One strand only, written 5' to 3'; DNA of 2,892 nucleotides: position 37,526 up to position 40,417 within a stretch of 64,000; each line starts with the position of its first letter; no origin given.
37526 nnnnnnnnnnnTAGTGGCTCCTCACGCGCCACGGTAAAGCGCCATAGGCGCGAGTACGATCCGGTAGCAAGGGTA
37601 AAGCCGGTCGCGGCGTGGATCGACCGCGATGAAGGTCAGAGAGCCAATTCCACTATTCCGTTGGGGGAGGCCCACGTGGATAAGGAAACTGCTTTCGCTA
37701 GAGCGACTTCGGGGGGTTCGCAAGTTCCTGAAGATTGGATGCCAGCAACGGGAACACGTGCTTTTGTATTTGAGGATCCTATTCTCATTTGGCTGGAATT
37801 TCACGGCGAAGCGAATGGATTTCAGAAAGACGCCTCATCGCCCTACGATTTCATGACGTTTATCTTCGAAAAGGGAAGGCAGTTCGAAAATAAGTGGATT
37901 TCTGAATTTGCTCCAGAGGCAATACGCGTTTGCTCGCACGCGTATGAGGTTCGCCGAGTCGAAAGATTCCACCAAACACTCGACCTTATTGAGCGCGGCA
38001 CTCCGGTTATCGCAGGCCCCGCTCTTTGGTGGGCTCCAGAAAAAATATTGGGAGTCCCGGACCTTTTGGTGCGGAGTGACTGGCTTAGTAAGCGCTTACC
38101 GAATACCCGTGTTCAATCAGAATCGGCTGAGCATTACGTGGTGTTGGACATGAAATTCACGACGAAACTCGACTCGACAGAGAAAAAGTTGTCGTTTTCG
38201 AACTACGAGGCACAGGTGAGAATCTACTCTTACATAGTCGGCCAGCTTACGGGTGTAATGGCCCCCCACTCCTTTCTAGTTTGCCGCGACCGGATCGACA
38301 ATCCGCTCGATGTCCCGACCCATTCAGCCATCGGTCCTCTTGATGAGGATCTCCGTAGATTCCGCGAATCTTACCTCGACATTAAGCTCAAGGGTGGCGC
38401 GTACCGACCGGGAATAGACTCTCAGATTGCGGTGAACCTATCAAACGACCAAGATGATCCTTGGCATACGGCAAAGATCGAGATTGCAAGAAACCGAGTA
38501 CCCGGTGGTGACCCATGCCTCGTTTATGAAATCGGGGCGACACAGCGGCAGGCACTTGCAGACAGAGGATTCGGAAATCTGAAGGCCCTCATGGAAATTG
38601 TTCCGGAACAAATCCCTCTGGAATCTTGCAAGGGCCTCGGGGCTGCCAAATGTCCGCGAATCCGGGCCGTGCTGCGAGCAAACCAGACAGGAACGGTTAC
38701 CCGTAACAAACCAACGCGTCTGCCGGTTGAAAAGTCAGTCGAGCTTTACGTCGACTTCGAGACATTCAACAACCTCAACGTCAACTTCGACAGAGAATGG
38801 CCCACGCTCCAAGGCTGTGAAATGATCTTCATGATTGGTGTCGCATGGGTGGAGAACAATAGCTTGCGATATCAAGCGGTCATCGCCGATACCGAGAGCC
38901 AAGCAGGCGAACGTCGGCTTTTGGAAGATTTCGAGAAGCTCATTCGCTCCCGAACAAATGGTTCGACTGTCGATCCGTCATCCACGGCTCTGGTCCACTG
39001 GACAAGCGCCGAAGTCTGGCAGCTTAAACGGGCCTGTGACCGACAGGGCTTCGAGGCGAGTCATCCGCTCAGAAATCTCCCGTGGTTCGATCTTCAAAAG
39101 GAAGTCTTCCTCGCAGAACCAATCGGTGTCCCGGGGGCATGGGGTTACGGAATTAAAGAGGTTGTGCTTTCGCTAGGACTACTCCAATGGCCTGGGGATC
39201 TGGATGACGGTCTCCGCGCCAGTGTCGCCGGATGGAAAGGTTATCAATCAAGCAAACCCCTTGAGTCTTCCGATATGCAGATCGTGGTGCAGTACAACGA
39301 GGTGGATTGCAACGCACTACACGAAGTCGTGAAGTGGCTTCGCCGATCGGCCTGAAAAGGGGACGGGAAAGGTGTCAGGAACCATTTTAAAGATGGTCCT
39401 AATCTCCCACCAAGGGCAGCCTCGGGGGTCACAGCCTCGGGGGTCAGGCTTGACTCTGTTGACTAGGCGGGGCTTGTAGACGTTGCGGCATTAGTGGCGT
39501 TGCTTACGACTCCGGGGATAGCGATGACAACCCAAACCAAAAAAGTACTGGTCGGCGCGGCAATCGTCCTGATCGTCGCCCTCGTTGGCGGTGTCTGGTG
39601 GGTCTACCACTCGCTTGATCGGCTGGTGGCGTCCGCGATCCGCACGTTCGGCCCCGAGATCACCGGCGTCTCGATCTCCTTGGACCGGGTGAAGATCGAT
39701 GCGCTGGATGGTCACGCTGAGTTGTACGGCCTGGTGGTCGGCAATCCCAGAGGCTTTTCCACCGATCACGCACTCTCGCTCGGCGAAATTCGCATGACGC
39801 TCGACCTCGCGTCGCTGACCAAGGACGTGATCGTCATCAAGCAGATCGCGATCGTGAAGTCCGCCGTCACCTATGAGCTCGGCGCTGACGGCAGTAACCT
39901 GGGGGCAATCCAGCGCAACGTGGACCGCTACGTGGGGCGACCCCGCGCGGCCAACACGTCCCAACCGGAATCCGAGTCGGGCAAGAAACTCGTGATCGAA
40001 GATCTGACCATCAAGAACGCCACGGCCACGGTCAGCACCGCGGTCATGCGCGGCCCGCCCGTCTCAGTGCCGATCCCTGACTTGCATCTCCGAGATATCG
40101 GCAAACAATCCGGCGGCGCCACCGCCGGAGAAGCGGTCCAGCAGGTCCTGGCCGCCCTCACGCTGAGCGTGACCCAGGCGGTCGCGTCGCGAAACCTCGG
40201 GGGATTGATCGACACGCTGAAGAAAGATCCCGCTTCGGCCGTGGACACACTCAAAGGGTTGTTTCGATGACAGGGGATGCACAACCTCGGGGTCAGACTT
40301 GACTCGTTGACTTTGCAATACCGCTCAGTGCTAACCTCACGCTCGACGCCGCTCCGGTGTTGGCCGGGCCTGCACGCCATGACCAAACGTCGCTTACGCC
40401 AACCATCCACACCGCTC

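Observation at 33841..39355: SNF2 helicase with a novel Cys-rich tandem-repeat C-terminal domain followed by a RecB-like/RNase-H-like nuclease: candidate defence or DNA-processing module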

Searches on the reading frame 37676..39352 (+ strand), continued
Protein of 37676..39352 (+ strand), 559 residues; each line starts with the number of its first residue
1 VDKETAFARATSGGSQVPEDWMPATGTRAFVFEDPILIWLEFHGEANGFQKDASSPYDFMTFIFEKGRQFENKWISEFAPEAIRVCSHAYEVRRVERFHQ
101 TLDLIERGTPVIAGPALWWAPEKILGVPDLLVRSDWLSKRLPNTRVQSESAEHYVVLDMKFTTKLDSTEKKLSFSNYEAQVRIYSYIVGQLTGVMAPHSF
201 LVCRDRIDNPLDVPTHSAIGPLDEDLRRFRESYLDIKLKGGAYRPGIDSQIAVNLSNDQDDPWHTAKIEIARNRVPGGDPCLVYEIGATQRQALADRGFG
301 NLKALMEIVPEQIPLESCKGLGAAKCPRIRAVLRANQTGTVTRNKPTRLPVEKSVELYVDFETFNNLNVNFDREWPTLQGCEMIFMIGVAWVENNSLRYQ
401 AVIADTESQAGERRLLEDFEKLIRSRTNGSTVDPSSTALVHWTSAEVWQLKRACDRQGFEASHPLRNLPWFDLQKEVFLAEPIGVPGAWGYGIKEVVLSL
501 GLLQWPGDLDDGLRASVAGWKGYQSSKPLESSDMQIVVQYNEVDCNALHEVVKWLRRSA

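Call 68: fold_search(model_id=the predicted structure, library=pdb)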
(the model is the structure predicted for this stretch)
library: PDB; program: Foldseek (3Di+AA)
matches with E <= 10: 315; with E <= 0.001: 0
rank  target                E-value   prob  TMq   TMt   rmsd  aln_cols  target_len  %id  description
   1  8d3l_I                1.6e-03  1.00  0.24  0.56   7.2       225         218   11  Type I-C Cas4-Cas1-Cas2 complex bound to a PAM/PAM prespacer (released 2022-11-02)
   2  8h18                  8.7e-03  0.99  0.17  0.45   9.3       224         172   11  Crystal structure of DnaQ domain of Streptococcus thermophilus strain DGCC 7710 (released 2023-09-13)
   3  5eax_A                9.1e-03  0.75  0.22  0.13  22.2       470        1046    9  Crystal structure of Dna2 in complex with an ssDNA (released 2015-11-18)
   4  8h2f                  2.3e-02  0.97  0.17  0.45   9.2       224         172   12  Crystal structure of DnaQ domain in complex witn TMP of Streptococcus thermophilus strain DGCC 7710 (released 2023-09-13)
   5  3h4r                  4.5e-02  0.91  0.21  0.44  10.9       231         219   12  Crystal structure of E. coli RecE exonuclease (released 2009-05-26)
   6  3sm4_A                6.1e-02  0.85  0.20  0.42   8.5       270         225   11  Crystal Structure of the K131A Mutant of Lambda Exonuclease in Complex with a 5'-Phosphorylated 14-mer/12-mer Duplex a (released 2011-07-20)
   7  5klp_A                1.5e-01  0.05  0.07  0.11  22.4       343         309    9  Crystal structure of HopZ1a in complex with IP6 (released 2016-08-10)
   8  1avq_C                2.0e-01  0.63  0.20  0.43   8.1       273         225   12  TOROIDAL STRUCTURE OF LAMBDA EXONUCLEASE DETERMINED AT 2.4 ANGSTROMS (released 1998-03-18)
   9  3aly_A                2.9e-01  0.75  0.14  0.42   5.8       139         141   10  Crystal Structure of RNase HI from Sulfolobus tokodaii with C-terminal deletion (released 2011-06-22)
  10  9l5r_A                3.2e-01  0.09  0.11  0.04  22.7       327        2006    9  Cryo-EM structure of the thermophile spliceosome (state ILS) (released 2025-03-12)
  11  4ktw_A                3.9e-01  0.54  0.17  0.44   9.2       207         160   11  Lactococcus phage 67 RuvC - apo form (released 2013-08-14)
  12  4ynq_A                4.8e-01  0.51  0.18  0.39   9.3       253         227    9  TREX1-dsDNA complex (released 2015-05-27)
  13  4ktw_B                5.4e-01  0.38  0.15  0.41   8.8       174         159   10  Lactococcus phage 67 RuvC - apo form (released 2013-08-14)
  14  7r8k                  5.4e-01  0.21  0.11  0.08  12.0       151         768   13  Crystal structure of Pseudooceanicola lipolyticus Argonaute (SeMet labeled protein) (released 2022-07-06)
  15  4ynq_C                5.9e-01  0.33  0.17  0.36  11.1       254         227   10  TREX1-dsDNA complex (released 2015-05-27)
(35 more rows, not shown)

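Call 77: search_dna_similar(query=window:37676-39352:+, collection=plasmids, mode=protein, max_rows=15)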
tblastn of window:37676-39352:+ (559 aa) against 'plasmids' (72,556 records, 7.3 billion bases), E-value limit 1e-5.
No match.

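Call 78: search_dna_similar(query=window:37676-39352:+, collection=phages, mode=protein, max_rows=10)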
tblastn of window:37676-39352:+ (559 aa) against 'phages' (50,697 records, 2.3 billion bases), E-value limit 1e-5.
No match.

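Call 81: find_related_loci(query=A3, collection=metagenome_contigs, flank=7000)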
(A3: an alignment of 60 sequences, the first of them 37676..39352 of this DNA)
Query A3 (559 aa) in metagenome_contigs; peptide patterns used: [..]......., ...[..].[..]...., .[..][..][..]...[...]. (x = any residue, [..] = any of these).
258 stretches matched a pattern; 141 encode a relative of the query (tblastn E <= 1e-3); the best 80 are kept; 80 distinct loci.
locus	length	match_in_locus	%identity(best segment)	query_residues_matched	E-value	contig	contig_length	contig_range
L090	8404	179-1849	75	1-557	0e+0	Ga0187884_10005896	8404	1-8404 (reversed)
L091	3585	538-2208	70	1-557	0e+0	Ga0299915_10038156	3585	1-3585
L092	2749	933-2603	70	1-557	0e+0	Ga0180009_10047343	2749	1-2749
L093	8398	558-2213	70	4-555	0e+0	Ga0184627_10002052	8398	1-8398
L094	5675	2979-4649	67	1-557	0e+0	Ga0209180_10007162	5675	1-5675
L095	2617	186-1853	61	1-556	0e+0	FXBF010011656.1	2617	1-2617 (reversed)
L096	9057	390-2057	61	1-556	0e+0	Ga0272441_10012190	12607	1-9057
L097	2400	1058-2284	71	1-409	0e+0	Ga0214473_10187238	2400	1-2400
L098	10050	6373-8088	48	1-556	0e+0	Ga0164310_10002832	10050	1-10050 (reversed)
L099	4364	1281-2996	48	1-556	0e+0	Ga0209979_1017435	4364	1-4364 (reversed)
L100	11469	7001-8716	48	1-556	2e-179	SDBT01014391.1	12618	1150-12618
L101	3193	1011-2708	48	10-559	0e+0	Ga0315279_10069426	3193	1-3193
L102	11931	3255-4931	48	1-556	9e-178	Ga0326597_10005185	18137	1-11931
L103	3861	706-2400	47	1-558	0e+0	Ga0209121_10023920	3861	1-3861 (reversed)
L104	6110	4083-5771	48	10-556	1e-178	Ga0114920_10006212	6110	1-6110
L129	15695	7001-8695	47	10-558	4e-175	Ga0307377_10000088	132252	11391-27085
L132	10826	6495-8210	45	1-556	1e-164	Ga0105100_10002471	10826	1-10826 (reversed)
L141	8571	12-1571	46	54-556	2e-156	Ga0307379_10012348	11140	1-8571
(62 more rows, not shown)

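Call 84: search_protein_families(library=pfam, proteins=[L141:1588-3405:+, L129:1815-6905:+, L004:2729-4591:+, L004:1543-2601:+, L089:9886-11277:+, L005:9797-12304:+, L132:8299-10059:-], max_evalue=0.01)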
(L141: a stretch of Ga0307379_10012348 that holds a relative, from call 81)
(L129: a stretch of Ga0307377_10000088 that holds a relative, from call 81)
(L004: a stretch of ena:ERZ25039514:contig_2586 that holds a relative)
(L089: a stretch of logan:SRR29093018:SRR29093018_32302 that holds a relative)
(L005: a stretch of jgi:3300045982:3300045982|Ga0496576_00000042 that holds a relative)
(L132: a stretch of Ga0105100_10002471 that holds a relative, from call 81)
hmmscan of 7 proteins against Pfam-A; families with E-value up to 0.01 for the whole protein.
L141:1588-3405:+ (606 aa): 1 family
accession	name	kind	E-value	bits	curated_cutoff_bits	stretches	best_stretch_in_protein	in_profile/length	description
PF01447.24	Peptidase_M4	-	0.00037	21.4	22.4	1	52-209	8-144/145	Thermolysin metallopeptidase, catalytic domain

L129:1815-6905:+ (1697 aa): 7 families
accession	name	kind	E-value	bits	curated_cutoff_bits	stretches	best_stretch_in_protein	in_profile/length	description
PF13424.12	TPR_12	-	1.1e-24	86.9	30.1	5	1583-1650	3-72/77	Tetratricopeptide repeat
PF14130.12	Cap4_nuclease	-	1.4e-06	29.1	26.2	1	25-156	1-137/200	Cap4, dsDNA endonuclease domain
PF07719.23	TPR_2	-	3.9e-05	23.9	27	0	737-764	2-29/34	Tetratricopeptide repeat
PF24883.2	NPHP3_N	-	9e-05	23.2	24.8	1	288-393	17-139/164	Nephrocystin 3, N-terminal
PF05729.18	NACHT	-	0.00014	22.2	26.7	1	296-449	4-161/167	NACHT domain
PF13401.12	AAA_22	-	0.00016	22.4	27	1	293-391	6-97/130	AAA domain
PF13181.12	TPR_8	-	0.0029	18.1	25.7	0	737-762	2-27/34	Tetratricopeptide repeat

L004:2729-4591:+ (621 aa): 0 families

L004:1543-2601:+ (353 aa): 1 family
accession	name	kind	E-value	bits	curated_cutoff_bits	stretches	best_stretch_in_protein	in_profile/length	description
PF13620.12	CarboxypepD_reg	-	0.00041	21.1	32.3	1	4-77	2-76/82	Carboxypeptidase regulatory-like domain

L089:9886-11277:+ (464 aa): 0 families

L005:9797-12304:+ (836 aa): 6 families
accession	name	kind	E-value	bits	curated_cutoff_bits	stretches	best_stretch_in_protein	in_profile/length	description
PF00176.29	SNF2-rel_dom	-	7.9e-72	242.2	24.9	1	368-646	1-289/290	SNF2-related domain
PF00271.37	Helicase_C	-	6.4e-24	84.8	23.5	1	664-772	5-110/110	Helicase conserved C-terminal domain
PF04851.21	ResIII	-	3.4e-08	34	22.5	1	364-521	3-163/164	Type III restriction enzyme, res subunit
PF00270.35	DEAD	-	2.9e-07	30.8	26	1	388-522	19-162/167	DEAD/DEAH box helicase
PF13173.12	AAA_14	-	0.0032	17.9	27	0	482-519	62-98/129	AAA domain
PF18766.7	SWI2_SNF2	-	0.0049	17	26.7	0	474-558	110-192/221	SWI2/SNF2 ATPase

L132:8299-10059:- (587 aa): 0 families

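Call 88: list_cluster_members(proteins=[window:37676-39352:+, window:33841-37536:+, P0060, P0222])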
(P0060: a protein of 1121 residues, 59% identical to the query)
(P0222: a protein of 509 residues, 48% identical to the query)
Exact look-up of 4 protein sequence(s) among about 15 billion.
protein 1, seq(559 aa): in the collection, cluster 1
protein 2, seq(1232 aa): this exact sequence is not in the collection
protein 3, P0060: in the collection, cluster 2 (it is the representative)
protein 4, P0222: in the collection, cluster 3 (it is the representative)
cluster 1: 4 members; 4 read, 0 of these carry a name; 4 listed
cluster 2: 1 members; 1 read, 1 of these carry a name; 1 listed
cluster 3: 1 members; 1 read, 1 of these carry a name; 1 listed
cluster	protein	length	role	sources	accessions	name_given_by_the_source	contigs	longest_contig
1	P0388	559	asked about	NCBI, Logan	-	-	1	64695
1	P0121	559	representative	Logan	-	-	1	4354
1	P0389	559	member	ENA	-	-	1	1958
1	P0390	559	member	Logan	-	-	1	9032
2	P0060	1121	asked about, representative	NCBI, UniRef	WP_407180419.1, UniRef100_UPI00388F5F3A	helicase-related protein [Bradyrhizobium sp. STM 3562] | DEAD/DEAH box helicase n=1 Tax=Bradyrhizobium sp. STM 3562 TaxID=578924 ...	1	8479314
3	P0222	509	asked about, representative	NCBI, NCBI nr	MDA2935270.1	ribonuclease H-like domain-containing protein [Acidobacteria bacterium AH-259-D05]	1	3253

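Call 89: find_encoding_contigs(protein=P0390, flank=8000, max_places=3)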
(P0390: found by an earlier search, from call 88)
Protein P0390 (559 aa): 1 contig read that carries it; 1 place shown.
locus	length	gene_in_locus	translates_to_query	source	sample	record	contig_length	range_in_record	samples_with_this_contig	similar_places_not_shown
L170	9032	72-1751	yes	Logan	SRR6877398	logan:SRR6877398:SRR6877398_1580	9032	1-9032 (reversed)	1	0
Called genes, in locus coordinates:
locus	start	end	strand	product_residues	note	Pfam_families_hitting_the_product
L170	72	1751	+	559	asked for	PF13482:RNase_H_2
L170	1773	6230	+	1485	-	PF13086:AAA_11, PF13245:AAA_19 (faint), PF13604:AAA_30 (weak), PF13087:AAA_12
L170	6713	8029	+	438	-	-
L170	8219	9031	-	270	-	?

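Call 90: find_encoding_contigs(protein=P0122, flank=8000, max_places=3)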
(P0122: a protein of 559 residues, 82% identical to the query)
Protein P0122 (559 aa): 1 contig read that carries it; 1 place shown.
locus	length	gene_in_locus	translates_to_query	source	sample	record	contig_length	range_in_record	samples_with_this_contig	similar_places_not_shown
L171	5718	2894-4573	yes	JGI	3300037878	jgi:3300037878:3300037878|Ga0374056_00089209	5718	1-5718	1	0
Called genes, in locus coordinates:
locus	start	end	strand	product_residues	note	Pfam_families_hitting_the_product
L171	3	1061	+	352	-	?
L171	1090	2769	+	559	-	PF04471:Mrr_cat, PF22722:NA-iREase1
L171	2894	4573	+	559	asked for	PF13482:RNase_H_2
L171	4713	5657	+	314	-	-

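Call 93: search_protein_families(library=pfam, proteins=[L170:1773-6227:+, L171:1090-2766:+], max_evalue=0.001)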
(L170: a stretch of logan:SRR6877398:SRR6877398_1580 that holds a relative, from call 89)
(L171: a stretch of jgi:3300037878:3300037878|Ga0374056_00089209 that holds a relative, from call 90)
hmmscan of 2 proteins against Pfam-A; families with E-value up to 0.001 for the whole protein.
L170:1773-6227:+ (1485 aa): 6 families
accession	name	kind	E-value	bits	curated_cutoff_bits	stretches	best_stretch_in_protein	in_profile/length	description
PF13087.12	AAA_12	-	1e-21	77.9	27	1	1048-1230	15-191/195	AAA domain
PF13086.12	AAA_11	-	1.8e-18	67.7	27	2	469-609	3-147/257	AAA domain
PF13604.12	AAA_30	-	2e-12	47.7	27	2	958-1036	90-174/191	AAA domain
PF13245.12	AAA_19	-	7.8e-06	26.5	25.1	0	958-993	92-130/134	AAA domain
PF01443.25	Viral_helicase1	-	9.9e-05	22.7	21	0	956-1010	59-116/228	Viral superfamily 1 RNA helicase core domain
PF02562.22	PhoH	-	0.00091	19.2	27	0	467-510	4-45/205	PhoH-like protein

L171:1090-2766:+ (559 aa): 2 families
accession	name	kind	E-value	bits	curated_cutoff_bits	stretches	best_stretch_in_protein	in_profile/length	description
PF04471.18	Mrr_cat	-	3.8e-30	104.8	21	1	416-532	2-115/115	Restriction endonuclease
PF22722.2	NA-iREase1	-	4.5e-08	33.5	27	1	426-505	4-78/106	NACHT-associated inactive Restriction Endonuclease 1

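Call 95: find_related_loci(query=A3, collection=viral_contigs, flank=8000)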
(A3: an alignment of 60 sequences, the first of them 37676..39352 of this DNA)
Query A3 (559 aa) in viral_contigs; peptide patterns used: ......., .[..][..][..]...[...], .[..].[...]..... (x = any residue, [..] = any of these).
128 stretches matched a pattern; 75 encode a relative of the query (tblastn E <= 1e-3); 75 distinct loci.
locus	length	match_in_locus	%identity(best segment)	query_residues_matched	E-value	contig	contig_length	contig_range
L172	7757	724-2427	28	20-556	9e-64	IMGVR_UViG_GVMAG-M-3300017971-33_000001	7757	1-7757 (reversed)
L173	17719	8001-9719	27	20-556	8e-56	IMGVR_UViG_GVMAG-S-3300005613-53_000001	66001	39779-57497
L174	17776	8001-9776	26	1-556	2e-56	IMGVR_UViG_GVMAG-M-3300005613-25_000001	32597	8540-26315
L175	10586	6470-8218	25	19-556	3e-46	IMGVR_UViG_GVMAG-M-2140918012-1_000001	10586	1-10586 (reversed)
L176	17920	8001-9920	26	20-556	2e-44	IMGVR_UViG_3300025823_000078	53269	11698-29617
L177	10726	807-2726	26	20-556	2e-44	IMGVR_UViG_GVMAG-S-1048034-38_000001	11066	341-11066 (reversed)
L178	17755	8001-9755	25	7-558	3e-42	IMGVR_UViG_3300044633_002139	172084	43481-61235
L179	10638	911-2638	26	19-558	3e-42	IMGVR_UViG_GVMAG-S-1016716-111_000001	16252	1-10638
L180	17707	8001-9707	26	22-558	4e-41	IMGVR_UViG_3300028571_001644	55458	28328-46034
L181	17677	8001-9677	26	20-558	1e-40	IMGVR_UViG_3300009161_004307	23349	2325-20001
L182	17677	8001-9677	26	20-558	1e-40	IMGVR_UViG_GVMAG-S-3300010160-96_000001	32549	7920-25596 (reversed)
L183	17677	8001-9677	26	20-558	1e-40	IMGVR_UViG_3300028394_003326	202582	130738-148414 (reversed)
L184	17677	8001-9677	26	20-558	1e-40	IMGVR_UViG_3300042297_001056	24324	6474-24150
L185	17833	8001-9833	25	17-557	5e-40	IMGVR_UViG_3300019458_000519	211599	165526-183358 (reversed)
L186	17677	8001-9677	25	21-557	2e-39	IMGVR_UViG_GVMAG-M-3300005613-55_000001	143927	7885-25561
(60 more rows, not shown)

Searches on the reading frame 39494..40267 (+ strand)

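Call 9: search_protein_families(library=pfam, proteins=[window:39494-40267:+], max_evalue=0.01)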
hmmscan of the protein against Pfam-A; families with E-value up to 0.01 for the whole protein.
window:39494-40267:+ (258 aa): 1 family
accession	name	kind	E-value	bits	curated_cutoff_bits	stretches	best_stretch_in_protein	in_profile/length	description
PF05359.17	DUF748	-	9.2e-10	37.6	50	1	10-179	9-165/1037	Domain of Unknown Function (DUF748)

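Call 10: search_protein_families(library=ncbifam, proteins=[window:39494-40267:+], max_evalue=0.01)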
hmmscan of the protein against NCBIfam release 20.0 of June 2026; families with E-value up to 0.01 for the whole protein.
window:39494-40267:+ (258 aa): 1 family
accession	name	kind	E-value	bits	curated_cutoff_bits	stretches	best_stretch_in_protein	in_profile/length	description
TIGR03545.1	TIGR03545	subfamily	0.00017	20.3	173.35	1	24-121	10-104/556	TIGR03545 family protein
